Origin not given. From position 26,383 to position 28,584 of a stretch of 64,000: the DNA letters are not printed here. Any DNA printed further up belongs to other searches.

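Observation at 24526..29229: Four-gene operon: DUF1883-TIR / ABC ATPase / HNH / SIR2 (Septu-like core bracketed by Thoeris-like NADase domains)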

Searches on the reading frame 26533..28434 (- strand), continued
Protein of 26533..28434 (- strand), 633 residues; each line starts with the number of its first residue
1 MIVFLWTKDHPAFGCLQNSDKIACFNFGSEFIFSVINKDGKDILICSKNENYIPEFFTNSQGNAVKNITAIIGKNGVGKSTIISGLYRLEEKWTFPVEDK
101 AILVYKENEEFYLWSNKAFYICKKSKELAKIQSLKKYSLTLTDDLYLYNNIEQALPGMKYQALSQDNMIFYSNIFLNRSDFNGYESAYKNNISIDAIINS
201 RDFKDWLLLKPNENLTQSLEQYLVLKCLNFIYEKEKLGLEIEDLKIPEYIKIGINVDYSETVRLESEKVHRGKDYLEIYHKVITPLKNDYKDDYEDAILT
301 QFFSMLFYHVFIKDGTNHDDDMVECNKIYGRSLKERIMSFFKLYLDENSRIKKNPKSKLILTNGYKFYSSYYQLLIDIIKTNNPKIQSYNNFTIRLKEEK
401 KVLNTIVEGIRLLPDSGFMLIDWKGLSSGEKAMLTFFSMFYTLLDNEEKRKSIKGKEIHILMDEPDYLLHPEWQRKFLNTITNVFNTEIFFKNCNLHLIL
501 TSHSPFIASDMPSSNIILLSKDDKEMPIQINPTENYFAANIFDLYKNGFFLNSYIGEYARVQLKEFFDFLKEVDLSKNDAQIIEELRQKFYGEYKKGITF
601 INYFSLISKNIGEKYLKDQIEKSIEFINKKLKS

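Call 45: search_protein_families(library=pfam, proteins=[L099:5661-7901:+, L101:10010-11782:+, L102:9916-10959:+, L105:5002-5808:+, L105:5819-6733:+, L108:5643-9929:+, L111:11133-16049:+, L112:7895-8947:+, L115:10387-11280:+, L115:3699-4388:+], max_evalue=0.001)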
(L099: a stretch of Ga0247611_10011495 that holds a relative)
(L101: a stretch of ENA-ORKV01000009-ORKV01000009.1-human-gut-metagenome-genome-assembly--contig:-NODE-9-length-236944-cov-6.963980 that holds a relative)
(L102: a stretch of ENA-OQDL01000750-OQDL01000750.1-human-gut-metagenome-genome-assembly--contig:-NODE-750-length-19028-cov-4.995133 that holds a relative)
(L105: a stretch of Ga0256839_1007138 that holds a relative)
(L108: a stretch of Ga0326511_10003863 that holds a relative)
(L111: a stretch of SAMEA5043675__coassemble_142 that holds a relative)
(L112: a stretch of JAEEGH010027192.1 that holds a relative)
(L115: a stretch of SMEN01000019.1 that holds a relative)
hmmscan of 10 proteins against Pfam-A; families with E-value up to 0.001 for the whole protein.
L099:5661-7901:+ (746 aa): 3 families
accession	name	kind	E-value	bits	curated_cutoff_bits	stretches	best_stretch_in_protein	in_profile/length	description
PF20720.3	nSTAND3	-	5.9e-05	23.3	27.2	0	179-227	8-57/155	Novel STAND NTPase 3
PF01637.24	ATPase_2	-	0.00013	22.3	33.2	1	173-233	6-66/225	ATPase domain predominantly from Archaea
PF24883.2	NPHP3_N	-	0.00059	20.5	24.8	0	186-221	21-56/164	Nephrocystin 3, N-terminal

L101:10010-11782:+ (590 aa): 0 families

L102:9916-10959:+ (347 aa): 1 family
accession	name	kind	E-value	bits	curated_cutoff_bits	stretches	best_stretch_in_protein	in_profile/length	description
PF02397.22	Bac_transf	-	8.7e-59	198.5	27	1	157-341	1-177/179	Bacterial sugar transferase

L105:5002-5808:+ (268 aa): 1 family
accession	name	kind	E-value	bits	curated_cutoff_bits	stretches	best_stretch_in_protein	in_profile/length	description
PF04383.19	KilA-N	-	8.1e-25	87.2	23.8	1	8-135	5-106/107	KilA-N domain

L105:5819-6733:+ (304 aa): 1 family
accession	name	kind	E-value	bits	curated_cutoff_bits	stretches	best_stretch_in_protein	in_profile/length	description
PF04055.27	Radical_SAM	-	4.9e-13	50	29.5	1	28-186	6-162/166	Radical SAM superfamily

L108:5643-9929:+ (1428 aa): 2 families
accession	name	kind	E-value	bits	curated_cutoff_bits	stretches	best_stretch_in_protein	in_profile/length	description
PF13401.12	AAA_22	-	3.1e-06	28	27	1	292-376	4-92/130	AAA domain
PF12775.13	AAA_7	-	0.00057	19.9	25.8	0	291-381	31-113/181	P-loop containing dynein motor region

L111:11133-16049:+ (1638 aa): 6 families
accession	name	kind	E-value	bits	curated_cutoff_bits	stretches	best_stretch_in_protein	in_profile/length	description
PF18741.7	MTES_1575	-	4.4e-35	120.1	38.2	1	1452-1547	1-95/96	REase_MTES_1575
PF13087.12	AAA_12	-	2.1e-21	76.9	27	1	1193-1389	9-193/195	AAA domain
PF13086.12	AAA_11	-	1.3e-14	55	27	2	1015-1160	118-255/257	AAA domain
PF13245.12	AAA_19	-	4.3e-07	30.6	25.1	1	367-455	1-72/134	AAA domain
PF13604.12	AAA_30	-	0.00011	22.5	27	0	363-425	2-66/191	AAA domain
PF04480.18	DUF559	-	0.00013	22.3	20.6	1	1491-1548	54-108/109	Protein of unknown function (DUF559)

L112:7895-8947:+ (350 aa): 3 families
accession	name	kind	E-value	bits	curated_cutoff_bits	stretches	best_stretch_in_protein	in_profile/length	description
PF16363.11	GDP_Man_Dehyd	-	4.6e-155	516.5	27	1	6-341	1-332/332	GDP-mannose 4,6 dehydratase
PF01370.27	Epimerase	-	8.6e-76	254.9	20.9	1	5-256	1-240/240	NAD dependent epimerase/dehydratase family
PF04321.23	RmlD_sub_bind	-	1.4e-06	28.1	27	1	5-179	3-143/287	RmlD substrate binding domain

L115:10387-11280:+ (297 aa): 2 families
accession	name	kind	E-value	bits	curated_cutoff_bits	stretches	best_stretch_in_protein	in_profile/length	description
PF02661.23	Fic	-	1.4e-16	61.6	24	1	144-239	2-90/93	Fic/DOC family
PF12728.13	HTH_17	-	8.1e-05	23.2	27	1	5-53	3-50/51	Helix-turn-helix domain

L115:3699-4388:+ (229 aa): 2 families
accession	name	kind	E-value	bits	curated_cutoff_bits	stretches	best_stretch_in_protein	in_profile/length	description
PF13676.11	TIR_2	-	3.8e-16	60.1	28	1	97-190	1-93/122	TIR domain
PF01582.25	TIR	-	3.7e-05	24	21.3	1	96-161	3-69/179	TIR domain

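Call 56: search_solved_structures(query=A2, max_evalue=0.001)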
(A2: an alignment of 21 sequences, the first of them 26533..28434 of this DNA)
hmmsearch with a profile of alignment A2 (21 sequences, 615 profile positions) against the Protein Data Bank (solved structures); distinct sequences matched with E-value up to 0.001: 45.
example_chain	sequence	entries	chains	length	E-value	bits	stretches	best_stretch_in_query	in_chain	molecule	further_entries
9vh1_D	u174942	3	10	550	1e-19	74.3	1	326-514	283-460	Retron Ec78 probable ATPase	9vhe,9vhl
9vkz_A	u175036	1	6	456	2.5e-19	73.1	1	326-502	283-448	Retron Ec78 probable ATPase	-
9kjx_B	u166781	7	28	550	3e-19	72.8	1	321-513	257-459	AAA family ATPase | Retron I-A effector PtuA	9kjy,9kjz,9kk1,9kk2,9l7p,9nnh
9u9y_A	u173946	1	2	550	2.8e-18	69.6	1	321-513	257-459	AAA family ATPase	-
9nnb_C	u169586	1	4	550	9e-18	68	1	321-513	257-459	Retron I-A effector PtuA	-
9e8z_C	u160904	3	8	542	3.4e-17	66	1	261-501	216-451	Retron Ec83 probable ATPase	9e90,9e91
9nnk_C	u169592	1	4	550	8.7e-17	64.7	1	321-513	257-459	Retreon I-A effector PtuA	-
8ee4_A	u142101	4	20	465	1e-15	61.2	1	402-504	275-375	PtuA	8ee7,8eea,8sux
9n69_A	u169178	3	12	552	3.4e-15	59.4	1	282-498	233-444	AAA family ATPase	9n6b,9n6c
8ux9_B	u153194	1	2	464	6.2e-15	58.6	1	272-486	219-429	AriA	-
8v45_A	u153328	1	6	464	6.2e-15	58.6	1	272-486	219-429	AriA antitoxin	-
22bu_B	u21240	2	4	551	3.7e-14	56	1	314-487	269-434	AAA family ATPase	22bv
9o4a_A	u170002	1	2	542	8.4e-14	54.8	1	261-501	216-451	Retron Ec83 probable ATPase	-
8v46_A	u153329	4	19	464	1.8e-13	53.7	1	272-486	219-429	AriA antitoxin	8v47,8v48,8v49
22et_E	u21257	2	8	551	2.4e-12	50.1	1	314-487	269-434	PtuA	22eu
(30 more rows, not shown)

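Call 78: find_encoding_contigs(protein=P0130, flank=5000, max_places=2)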
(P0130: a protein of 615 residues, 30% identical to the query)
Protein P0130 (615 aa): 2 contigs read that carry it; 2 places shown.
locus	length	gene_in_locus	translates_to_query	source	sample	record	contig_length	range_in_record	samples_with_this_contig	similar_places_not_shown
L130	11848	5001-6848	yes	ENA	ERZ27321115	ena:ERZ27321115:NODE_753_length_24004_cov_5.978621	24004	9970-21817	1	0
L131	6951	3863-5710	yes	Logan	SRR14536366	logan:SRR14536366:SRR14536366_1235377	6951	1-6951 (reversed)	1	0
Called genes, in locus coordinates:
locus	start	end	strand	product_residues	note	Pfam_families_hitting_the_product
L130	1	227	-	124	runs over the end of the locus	PF12950:TaqI_C (weak)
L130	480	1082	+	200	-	PF00239:Resolvase, PF13936:HTH_38 (weak)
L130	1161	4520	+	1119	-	PF13091:PLDc_2 (faint), PF00270:DEAD (faint), PF04851:ResIII (faint), PF00176:SNF2-rel_dom, PF00271:Helicase_C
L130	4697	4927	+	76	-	-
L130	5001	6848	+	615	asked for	PF13175:AAA_15, PF13304:AAA_21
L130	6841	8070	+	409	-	-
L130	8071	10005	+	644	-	PF00004:AAA (faint), PF07728:AAA_5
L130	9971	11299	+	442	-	PF10117:McrBC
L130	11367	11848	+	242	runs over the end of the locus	-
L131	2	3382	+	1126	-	?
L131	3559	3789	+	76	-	-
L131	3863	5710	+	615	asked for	PF13175:AAA_15, PF13304:AAA_21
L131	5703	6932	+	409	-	-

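Call 79: find_encoding_contigs(protein=P0121, flank=5000, max_places=2)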
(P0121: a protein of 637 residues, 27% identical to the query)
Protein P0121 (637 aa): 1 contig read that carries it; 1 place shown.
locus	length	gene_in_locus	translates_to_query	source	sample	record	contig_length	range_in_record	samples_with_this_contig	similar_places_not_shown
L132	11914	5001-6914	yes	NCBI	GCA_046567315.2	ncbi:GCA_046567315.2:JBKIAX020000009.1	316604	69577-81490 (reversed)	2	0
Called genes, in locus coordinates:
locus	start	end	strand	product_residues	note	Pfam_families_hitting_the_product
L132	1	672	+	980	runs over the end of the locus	PF04313:HSDR_N, PF00270:DEAD (weak), PF04851:ResIII, PF18766:SWI2_SNF2, PF22679:T1R_D3-like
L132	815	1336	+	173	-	PF22014:DUF6932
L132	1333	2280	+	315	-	-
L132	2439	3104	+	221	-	-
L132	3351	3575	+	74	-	-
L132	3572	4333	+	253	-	-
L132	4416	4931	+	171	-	-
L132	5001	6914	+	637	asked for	PF13175:AAA_15, PF13304:AAA_21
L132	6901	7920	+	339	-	-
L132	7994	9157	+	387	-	-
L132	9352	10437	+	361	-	-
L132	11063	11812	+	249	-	PF00892:EamA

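Call 80: find_encoding_contigs(protein=P0198, flank=5000, max_places=2)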
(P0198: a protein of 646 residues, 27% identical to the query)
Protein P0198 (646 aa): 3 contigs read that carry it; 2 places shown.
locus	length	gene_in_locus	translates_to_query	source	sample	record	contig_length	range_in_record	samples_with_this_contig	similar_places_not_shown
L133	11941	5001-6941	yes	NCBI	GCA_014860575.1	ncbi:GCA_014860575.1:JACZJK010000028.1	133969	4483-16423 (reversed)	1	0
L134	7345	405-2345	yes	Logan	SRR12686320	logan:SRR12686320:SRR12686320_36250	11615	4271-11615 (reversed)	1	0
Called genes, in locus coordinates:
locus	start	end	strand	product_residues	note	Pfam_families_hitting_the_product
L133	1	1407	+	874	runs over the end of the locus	PF00025:Arf (weak), PF00071:Ras, PF08477:Roc, PF16095:COR-A, PF25497:COR-B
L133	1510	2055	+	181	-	PF15956:DUF4760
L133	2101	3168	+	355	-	PF14253:AbiH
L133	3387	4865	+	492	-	-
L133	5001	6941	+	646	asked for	PF13476:AAA_23 (weak), PF13175:AAA_15 (faint), PF13304:AAA_21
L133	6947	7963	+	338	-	-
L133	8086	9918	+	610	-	PF03235:GmrSD_N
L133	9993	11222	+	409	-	-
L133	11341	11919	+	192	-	-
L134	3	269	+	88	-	?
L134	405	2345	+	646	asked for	PF13476:AAA_23 (weak), PF13175:AAA_15 (faint), PF13304:AAA_21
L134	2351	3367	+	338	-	-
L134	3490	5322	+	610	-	PF03235:GmrSD_N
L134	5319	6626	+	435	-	-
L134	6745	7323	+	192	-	-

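Call 86: search_protein_representatives(protein=window:26533-28434:-)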
Query: 633 residues. Proteins with E-value up to 0.001 (for the whole library): 7013; up to 1e-10: 4771; up to 1e-30: 21. The best 150 are listed.
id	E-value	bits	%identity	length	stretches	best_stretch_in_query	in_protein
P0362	1.9e-218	743.3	100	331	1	1-330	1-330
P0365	2.8e-37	145.0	30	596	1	23-585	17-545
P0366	1.1e-34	136.4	36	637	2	416-586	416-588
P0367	1.9e-34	135.6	30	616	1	22-574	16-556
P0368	1.1e-33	133.1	39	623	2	418-576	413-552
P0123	1.1e-32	129.8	29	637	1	23-575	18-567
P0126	2.8e-32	128.5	30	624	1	24-564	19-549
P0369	7.9e-32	127.0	44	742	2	413-572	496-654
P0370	9.3e-32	126.7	36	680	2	418-580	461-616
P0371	1.2e-31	126.4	36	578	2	364-578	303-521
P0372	1.5e-31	126.0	28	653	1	23-575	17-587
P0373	1.6e-31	126.0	29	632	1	20-632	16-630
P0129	2.7e-31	125.2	37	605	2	345-584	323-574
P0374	2.9e-31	125.1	34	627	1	24-570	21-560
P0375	3.0e-31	125.0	43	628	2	416-587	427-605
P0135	2.3e-29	118.8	29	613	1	23-582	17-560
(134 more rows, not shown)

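Call 88: find_related_loci(query=A2, collection=viral_contigs, flank=8000)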
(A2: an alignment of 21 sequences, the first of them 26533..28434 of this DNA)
Query A2 (633 aa) in viral_contigs; peptide patterns used: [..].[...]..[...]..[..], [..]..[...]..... (x = any residue, [..] = any of these).
600 stretches matched a pattern (row limit reached: there are more); 13 encode a relative of the query (tblastn E <= 1e-3); 13 distinct loci.
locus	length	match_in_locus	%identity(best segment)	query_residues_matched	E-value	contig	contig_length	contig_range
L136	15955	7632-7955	29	426-539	8e-12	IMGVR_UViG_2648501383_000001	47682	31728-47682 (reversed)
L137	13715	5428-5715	31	460-555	3e-9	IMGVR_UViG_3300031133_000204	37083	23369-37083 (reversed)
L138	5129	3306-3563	36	427-525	3e-9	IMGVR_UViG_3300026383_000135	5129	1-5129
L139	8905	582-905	25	426-539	9e-9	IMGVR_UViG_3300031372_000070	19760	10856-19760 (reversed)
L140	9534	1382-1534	39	460-515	1e-8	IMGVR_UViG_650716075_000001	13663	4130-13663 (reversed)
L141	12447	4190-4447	32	420-520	3e-8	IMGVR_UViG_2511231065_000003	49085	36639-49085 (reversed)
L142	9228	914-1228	29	427-543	4e-8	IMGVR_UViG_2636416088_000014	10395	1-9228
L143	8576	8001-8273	34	414-515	2e-7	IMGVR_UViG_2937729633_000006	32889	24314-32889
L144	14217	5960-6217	32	420-520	5e-7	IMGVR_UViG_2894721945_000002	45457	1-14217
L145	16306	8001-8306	29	426-528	2e-6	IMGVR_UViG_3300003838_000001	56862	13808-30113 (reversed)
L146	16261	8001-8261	25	426-519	3e-6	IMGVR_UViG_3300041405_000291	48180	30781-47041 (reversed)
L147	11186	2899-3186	30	424-520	4e-6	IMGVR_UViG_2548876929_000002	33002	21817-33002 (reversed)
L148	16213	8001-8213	30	416-505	2e-5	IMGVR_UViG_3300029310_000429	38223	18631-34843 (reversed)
